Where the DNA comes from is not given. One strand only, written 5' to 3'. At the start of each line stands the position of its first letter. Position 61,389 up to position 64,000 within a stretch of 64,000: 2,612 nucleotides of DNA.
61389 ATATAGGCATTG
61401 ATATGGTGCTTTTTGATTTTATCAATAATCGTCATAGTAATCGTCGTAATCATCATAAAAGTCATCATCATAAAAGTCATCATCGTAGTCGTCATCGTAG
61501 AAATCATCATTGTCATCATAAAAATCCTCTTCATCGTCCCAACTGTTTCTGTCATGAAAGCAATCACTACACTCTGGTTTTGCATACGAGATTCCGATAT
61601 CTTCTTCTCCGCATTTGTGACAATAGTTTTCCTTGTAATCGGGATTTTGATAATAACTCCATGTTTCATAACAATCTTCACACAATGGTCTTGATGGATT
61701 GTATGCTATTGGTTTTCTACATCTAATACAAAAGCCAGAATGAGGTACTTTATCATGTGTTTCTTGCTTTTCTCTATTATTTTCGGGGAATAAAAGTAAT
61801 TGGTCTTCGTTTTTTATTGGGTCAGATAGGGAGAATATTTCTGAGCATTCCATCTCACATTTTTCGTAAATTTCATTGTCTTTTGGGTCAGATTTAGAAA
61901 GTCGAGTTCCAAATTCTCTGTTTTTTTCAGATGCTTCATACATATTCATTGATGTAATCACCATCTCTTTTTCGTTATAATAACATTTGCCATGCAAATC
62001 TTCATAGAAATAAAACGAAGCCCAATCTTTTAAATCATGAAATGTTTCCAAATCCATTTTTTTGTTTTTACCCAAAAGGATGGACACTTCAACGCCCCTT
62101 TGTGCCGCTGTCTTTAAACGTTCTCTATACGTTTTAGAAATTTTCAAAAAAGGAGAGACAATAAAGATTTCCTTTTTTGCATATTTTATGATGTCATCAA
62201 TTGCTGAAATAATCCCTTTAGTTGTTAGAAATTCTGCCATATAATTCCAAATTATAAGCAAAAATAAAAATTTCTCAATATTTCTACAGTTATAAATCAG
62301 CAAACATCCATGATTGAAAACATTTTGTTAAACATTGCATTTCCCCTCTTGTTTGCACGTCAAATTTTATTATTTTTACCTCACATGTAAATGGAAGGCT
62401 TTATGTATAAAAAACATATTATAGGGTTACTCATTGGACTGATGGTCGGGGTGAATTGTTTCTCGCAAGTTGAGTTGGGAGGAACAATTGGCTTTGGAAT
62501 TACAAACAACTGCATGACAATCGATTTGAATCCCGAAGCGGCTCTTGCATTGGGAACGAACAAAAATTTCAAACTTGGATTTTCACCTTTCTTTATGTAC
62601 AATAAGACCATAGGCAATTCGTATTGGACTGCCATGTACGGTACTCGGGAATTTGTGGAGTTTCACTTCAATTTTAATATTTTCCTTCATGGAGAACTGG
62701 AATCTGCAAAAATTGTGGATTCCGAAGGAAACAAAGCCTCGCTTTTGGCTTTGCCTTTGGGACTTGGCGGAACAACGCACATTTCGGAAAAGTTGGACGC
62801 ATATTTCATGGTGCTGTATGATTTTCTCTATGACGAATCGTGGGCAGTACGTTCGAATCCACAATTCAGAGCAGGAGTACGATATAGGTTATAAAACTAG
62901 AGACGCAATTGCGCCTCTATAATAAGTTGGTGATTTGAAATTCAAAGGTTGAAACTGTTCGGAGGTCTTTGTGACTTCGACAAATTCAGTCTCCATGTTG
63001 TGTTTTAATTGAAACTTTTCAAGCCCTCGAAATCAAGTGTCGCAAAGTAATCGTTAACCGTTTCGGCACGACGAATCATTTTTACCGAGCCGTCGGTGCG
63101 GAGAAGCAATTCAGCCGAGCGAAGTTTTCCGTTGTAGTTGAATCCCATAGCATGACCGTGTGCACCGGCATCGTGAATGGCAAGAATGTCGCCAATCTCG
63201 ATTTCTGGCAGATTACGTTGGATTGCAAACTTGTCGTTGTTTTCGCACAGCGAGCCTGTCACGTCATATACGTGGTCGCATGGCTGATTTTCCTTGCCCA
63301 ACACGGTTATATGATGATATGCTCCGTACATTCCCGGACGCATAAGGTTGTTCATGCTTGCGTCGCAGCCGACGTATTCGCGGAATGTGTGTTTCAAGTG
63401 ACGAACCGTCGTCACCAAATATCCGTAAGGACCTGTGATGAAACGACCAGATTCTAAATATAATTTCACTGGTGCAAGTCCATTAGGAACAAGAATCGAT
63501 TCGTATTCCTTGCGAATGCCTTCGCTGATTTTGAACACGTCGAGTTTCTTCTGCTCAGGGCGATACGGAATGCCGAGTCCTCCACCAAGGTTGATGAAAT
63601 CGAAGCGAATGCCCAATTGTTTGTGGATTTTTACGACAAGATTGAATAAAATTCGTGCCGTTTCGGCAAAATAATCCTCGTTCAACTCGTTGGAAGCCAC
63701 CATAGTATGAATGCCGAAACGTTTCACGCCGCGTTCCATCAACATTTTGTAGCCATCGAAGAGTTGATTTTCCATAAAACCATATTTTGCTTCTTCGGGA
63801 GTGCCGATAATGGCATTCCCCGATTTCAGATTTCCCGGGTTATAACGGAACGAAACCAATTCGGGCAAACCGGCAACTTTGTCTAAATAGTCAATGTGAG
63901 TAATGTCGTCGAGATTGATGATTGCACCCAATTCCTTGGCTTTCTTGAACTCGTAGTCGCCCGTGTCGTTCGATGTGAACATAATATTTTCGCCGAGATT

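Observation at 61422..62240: Nuc-like single-HKD nuclease fused to double zinc-ribbon and a 39-residue Asp/Tyr/Phe-only tail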

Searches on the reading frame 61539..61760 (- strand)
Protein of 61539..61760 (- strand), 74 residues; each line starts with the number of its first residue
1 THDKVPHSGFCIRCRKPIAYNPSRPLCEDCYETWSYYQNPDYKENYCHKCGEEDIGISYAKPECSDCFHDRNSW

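Call 31: find_homologous_proteins(query=window:61539-61760:-, max_evalue=0.01)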
Query seq(74 aa) (74 aa): 1 proteins with E <= 0.01 among 1 candidates.
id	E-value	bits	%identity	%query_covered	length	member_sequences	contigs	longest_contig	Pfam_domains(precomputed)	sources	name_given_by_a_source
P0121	1.6e-15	75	49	92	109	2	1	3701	-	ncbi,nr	ncbi:MAG: hypothetical protein II516_02680, partial [Treponema sp.]|nr:hypothetical protein [Trepone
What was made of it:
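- Tried and rejected: A word-indexed search with the zinc module alone gave only one hit (call 31).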

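Call 39: search_protein_representatives(alignment_id=A2)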
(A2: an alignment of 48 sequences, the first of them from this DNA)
Query: 48 sequences, 67 profile positions. Proteins with E-value up to 0.001 (for the whole library): 1546; up to 1e-10: 1065; up to 1e-30: 4. The best 150 are listed.
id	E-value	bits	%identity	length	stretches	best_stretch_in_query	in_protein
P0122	4.2e-48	177.4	-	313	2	2-65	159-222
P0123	5.2e-41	154.7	-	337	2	4-66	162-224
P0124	2.0e-40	152.9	-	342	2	3-64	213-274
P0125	1.6e-38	146.8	-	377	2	2-65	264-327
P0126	2.2e-24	101.4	-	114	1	2-64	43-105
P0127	6.7e-24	99.9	-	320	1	2-65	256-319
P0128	1.0e-23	99.3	-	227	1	2-66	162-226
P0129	1.3e-23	99.0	-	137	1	2-66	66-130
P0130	2.1e-23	98.3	-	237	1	2-65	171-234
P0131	5.1e-23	97.1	-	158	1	3-65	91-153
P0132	7.5e-23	96.5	-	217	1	2-64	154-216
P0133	8.0e-23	96.5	-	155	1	2-64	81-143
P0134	1.1e-22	96.0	-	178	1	2-65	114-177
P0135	1.4e-22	95.7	-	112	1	2-64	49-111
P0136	1.4e-22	95.7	-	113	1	2-63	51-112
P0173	1.5e-21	92.4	-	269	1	2-65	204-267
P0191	2.4e-21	91.7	-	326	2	2-64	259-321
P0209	4.1e-21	91.0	-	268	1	2-63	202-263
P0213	4.6e-21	90.8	-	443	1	2-63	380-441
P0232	7.2e-21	90.2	-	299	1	3-63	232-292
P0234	7.3e-21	90.2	-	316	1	2-65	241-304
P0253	1.1e-20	89.6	-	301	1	2-64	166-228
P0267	1.4e-20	89.2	-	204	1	3-64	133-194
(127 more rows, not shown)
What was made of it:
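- Tried and rejected: I replaced it with a profile search of all representatives (call 39).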

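Call 45: predict_structure(alignment_id=A2)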
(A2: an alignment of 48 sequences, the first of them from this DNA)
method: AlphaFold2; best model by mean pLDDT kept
length: 69 residues; sequences in the alignment: 48
mean_pLDDT: 91.7   pTM: 0.78
mean pLDDT of the five models: 91.7, 90.8, 90.4, 89.5, 89.4
residues with pLDDT >= 90: 58; 70-90: 7; 50-70: 3; < 50: 1
segments of 3 or more residues with pLDDT < 50: none
pLDDT, mean of each block of 10 residues (from residue 1): 90 95 95 94 95 94 78
secondary structure, 60 per line:
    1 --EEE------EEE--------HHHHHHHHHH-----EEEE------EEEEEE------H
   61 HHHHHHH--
elements in order: E3-5 E12-14 H23-32 E38-41 E48-53 H60-67
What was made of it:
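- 61542..61736 (-): Tandem 4-Cys zinc module, residues 169-233. Each half is predicted as knuckle, hairpin, then helix. The module modelled alone has pLDDT 91.7 (call 45).
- On Double zinc ribbon (Pfam DZR_2, PF18912): The predicted topology is knuckle, hairpin and helix, repeated twice (call 45).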

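Call 53: fold_search(model_id=the predicted structure, library=pdb)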
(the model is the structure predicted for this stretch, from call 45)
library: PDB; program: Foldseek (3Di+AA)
matches with E <= 10: 48; with E <= 0.001: 0
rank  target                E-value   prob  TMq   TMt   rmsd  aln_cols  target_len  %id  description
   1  4s3o_B                5.9e-01  0.06  0.20  0.16   8.9        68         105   15  PCGF5-RING1B-UbcH5c complex (released 2015-07-15)
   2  2h2d_A                9.5e-01  0.04  0.20  0.09   8.6        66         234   15  The Structural Basis for Sirtuin Substrate Affinity (released 2006-09-19)
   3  3lrq_C                1.1e+00  0.06  0.21  0.19   8.9        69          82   14  Crystal structure of the U-box domain of human ubiquitin-protein ligase (E3), NORTHEAST STRUCTURAL GENOMICS CONSORTIUM (released 2010-03-23)
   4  4s3o_E                1.5e+00  0.05  0.21  0.17   8.8        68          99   16  PCGF5-RING1B-UbcH5c complex (released 2015-07-15)
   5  4r8p_M                1.9e+00  0.03  0.21  0.17   8.6        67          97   13  Crystal structure of the Ring1B/Bmi1/UbcH5c PRC1 ubiquitylation module bound to the nucleosome core particle (released 2014-11-05)
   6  5yuh                  2.3e+00  0.04  0.25  0.20   9.6        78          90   17  AtVAL1 PHD-Like domain in the P6122 space group (released 2018-05-02)
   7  8pp7_M                2.6e+00  0.02  0.21  0.17   8.8        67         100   13  human RYBP-PRC1 bound to mononucleosome (released 2024-03-27)
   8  4r8p_L                3.2e+00  0.02  0.19  0.09   8.9        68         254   15  Crystal structure of the Ring1B/Bmi1/UbcH5c PRC1 ubiquitylation module bound to the nucleosome core particle (released 2014-11-05)
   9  2h4h_A                3.2e+00  0.02  0.20  0.09   8.7        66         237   15  Sir2 H116Y mutant-p53 peptide-NAD (released 2006-09-05)
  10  8ams_C                3.4e+00  0.03  0.26  0.22   8.2        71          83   15  Complex of human TRIM2 RING domain, UBCH5C, and Ubiquitin (released 2023-11-15)
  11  1oey_K                4.2e+00  0.02  0.21  0.16   7.8        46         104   26  Heterodimer of p40phox and p67phox PB1 domains from human NADPH oxidase (released 2003-07-29)
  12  6nw1_A                4.2e+00  0.02  0.15  0.22   7.6        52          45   21  Crystal Structure Desulfovibrio desulfuricans Nickel-Substituted Rubredoxin V37N (released 2019-08-14)
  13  4r8p_N                4.5e+00  0.02  0.20  0.09   8.6        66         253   15  Crystal structure of the Ring1B/Bmi1/UbcH5c PRC1 ubiquitylation module bound to the nucleosome core particle (released 2014-11-05)
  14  1hlz_B                5.5e+00  0.03  0.30  0.26   8.8        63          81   19  CRYSTAL STRUCTURE OF THE ORPHAN NUCLEAR RECEPTOR REV-ERB(ALPHA) DNA-BINDING DOMAIN BOUND TO ITS COGNATE RESPONSE ELEME (released 2001-11-16)
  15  8gdx                  5.5e+00  0.03  0.28  0.12   9.5        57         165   16  Crystal structure of JADE1 PZP domain (released 2024-03-13)
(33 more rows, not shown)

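Call 54: search_protein_families(library=pfam, proteins=[P0173, P0232, P0267, P0213, P0191, P0234, P0209, P0253, P0122, P0125], max_evalue=0.01)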
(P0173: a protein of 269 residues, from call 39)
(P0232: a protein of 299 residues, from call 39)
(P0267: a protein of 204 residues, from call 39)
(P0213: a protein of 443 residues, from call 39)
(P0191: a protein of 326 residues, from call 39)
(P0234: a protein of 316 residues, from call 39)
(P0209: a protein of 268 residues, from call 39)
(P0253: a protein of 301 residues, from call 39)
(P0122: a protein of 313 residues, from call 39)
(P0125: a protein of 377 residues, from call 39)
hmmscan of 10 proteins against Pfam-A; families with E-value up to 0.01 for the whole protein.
P0173 (269 aa): 2 families
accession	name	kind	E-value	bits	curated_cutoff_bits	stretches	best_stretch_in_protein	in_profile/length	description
PF08378.17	NERD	-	9.7e-28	97.3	22.1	1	14-125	1-110/111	Nuclease-related domain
PF18912.6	DZR_2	-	0.0055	16.9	27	0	208-263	10-55/56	Double zinc ribbon domain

P0232 (299 aa): 3 families
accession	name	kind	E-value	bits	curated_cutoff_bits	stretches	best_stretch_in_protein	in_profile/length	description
PF08378.17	NERD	-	6.1e-29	101.2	22.1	1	29-143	1-110/111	Nuclease-related domain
PF18912.6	DZR_2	-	0.00048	20.4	27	0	229-254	18-42/56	Double zinc ribbon domain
PF12139.13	APS-reductase_C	-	0.00087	19.9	25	1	94-147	19-73/82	Adenosine-5'-phosphosulfate reductase beta subunit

P0267 (204 aa): 2 families
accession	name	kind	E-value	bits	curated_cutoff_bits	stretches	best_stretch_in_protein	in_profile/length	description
PF01844.29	HNH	-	0.00047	20.7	21.4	1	60-94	6-46/47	HNH endonuclease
PF13392.12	HNH_3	-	0.0024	17.9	24.8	1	62-84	17-39/46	HNH endonuclease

P0213 (443 aa): 1 family
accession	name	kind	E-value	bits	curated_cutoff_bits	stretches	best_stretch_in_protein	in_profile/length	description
PF08378.17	NERD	-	9.8e-15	55.5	22.1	1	187-284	1-99/111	Nuclease-related domain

P0191 (326 aa): 0 families

P0234 (316 aa): 0 families

P0209 (268 aa): 0 families

P0253 (301 aa): 2 families
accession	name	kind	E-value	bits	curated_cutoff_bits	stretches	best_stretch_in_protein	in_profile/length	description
PF13091.12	PLDc_2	-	2e-12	47.5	27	1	16-130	3-129/132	PLD-like domain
PF11495.14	Regulator_TrmB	-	4.1e-05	23.4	22.2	1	14-125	15-120/233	Archaeal transcriptional regulator TrmB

P0122 (313 aa): 5 families
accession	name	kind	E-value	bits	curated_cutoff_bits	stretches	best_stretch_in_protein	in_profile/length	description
PF13091.12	PLDc_2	-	3.9e-08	33.7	27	1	16-135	3-131/132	PLD-like domain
PF18912.6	DZR_2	-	2.1e-06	27.9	27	0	245-300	10-55/56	Double zinc ribbon domain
PF24460.1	DUF7575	-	6e-05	22.8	28.5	0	212-228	3-19/28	Domain of unknown function (DUF7575)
PF10235.14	Cript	-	0.0012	19.9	25.5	0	139-211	26-85/90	Microtubule-associated protein CRIPT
PF07191.17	Zn_ribbon_6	-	0.0099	16.3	25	0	237-266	11-37/67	Double zinc ribbon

P0125 (377 aa): 1 family
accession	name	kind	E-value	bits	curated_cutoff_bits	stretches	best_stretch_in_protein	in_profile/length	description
PF13091.12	PLDc_2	-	2.2e-05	24.7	27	1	17-133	4-128/132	PLD-like domain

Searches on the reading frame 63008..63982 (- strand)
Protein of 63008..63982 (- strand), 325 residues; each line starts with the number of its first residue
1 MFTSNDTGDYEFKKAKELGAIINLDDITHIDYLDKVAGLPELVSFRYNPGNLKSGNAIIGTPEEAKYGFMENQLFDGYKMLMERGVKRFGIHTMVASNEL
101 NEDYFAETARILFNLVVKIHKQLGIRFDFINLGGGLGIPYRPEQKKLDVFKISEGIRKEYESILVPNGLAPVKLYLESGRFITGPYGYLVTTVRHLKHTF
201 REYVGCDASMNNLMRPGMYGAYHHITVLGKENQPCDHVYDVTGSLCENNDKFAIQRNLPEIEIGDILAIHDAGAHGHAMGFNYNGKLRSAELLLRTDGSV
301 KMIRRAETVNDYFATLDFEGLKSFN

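Call 13: search_protein_families(library=pfam, proteins=[window:63008-63982:-], max_evalue=0.001)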
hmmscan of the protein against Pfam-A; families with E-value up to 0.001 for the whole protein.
window:63008-63982:- (325 aa): 2 families
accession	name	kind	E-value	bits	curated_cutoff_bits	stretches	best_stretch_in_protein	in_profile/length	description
PF00278.28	Orn_DAP_Arg_deC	-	2e-20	73.3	23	1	185-273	6-95/95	Pyridoxal-dependent decarboxylase, C-terminal sheet domain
PF02784.22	Orn_Arg_deC_N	-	2.3e-16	60.4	23.4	1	13-183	77-246/247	Pyridoxal-dependent decarboxylase, pyridoxal binding domain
